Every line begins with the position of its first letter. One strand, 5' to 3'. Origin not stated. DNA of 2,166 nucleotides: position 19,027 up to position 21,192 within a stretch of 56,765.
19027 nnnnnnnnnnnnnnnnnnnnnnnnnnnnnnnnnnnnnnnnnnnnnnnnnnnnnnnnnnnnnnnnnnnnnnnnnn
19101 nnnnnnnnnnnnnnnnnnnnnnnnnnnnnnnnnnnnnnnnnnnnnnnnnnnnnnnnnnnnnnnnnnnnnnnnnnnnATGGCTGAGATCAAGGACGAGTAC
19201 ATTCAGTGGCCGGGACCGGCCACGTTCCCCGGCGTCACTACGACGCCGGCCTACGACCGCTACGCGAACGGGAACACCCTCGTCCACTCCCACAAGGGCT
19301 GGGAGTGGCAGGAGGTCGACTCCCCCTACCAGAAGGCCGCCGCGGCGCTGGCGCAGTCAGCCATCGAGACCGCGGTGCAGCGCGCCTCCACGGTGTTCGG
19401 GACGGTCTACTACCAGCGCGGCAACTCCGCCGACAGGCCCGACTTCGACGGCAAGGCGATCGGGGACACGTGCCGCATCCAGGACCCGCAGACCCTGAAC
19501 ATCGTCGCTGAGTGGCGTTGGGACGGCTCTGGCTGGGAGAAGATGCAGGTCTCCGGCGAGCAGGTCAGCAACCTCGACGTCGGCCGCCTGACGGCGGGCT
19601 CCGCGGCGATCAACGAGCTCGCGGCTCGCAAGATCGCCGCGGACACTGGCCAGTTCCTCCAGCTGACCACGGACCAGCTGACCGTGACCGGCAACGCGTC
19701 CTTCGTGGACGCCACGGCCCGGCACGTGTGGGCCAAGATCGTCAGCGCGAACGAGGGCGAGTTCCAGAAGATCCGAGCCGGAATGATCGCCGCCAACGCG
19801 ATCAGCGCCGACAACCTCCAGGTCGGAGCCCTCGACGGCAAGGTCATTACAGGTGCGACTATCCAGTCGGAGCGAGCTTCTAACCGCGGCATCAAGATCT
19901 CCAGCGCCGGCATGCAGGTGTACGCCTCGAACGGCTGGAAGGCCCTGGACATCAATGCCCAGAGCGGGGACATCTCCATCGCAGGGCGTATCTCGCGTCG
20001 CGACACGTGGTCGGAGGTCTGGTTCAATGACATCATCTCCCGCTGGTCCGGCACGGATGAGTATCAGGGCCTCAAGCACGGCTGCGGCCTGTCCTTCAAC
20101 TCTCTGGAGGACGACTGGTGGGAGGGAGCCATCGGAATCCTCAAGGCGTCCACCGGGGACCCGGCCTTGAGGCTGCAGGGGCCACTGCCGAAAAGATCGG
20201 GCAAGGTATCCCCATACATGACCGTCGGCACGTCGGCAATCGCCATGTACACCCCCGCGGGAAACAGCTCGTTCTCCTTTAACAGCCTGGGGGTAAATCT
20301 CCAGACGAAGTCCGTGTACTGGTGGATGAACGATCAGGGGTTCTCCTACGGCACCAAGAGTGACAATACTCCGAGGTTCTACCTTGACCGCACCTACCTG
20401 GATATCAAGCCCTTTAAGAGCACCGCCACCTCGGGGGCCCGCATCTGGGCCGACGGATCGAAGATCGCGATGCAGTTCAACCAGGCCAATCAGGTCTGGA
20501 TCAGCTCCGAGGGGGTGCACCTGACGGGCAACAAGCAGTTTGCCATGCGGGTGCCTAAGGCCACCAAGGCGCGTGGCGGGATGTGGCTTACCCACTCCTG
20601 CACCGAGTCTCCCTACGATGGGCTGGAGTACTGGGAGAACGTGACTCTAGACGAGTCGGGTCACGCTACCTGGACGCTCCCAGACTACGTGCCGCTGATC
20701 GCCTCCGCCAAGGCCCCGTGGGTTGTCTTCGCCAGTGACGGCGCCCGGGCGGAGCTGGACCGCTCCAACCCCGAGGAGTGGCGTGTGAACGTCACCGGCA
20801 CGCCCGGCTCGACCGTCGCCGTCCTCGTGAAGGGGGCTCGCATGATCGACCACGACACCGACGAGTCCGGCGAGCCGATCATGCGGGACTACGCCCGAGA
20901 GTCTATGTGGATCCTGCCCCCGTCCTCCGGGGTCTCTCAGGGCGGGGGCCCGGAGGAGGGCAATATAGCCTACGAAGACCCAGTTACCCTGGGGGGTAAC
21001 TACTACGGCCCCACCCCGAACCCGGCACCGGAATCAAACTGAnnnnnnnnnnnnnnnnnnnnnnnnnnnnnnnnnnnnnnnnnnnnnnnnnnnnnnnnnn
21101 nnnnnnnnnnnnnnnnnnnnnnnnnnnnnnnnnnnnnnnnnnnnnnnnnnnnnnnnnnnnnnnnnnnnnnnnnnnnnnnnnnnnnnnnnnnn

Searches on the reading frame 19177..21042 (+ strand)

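Call 36: search_protein_families(library=phrogs, proteins=[window:19177-21042:+], max_evalue=0.00001)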
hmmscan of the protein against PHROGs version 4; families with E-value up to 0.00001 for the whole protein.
window:19177-21042:+ (621 aa): 1 family
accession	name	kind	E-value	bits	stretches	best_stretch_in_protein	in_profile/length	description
phrog_31834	-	tail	4e-08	32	1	188-308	1411-1530/1704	tail protein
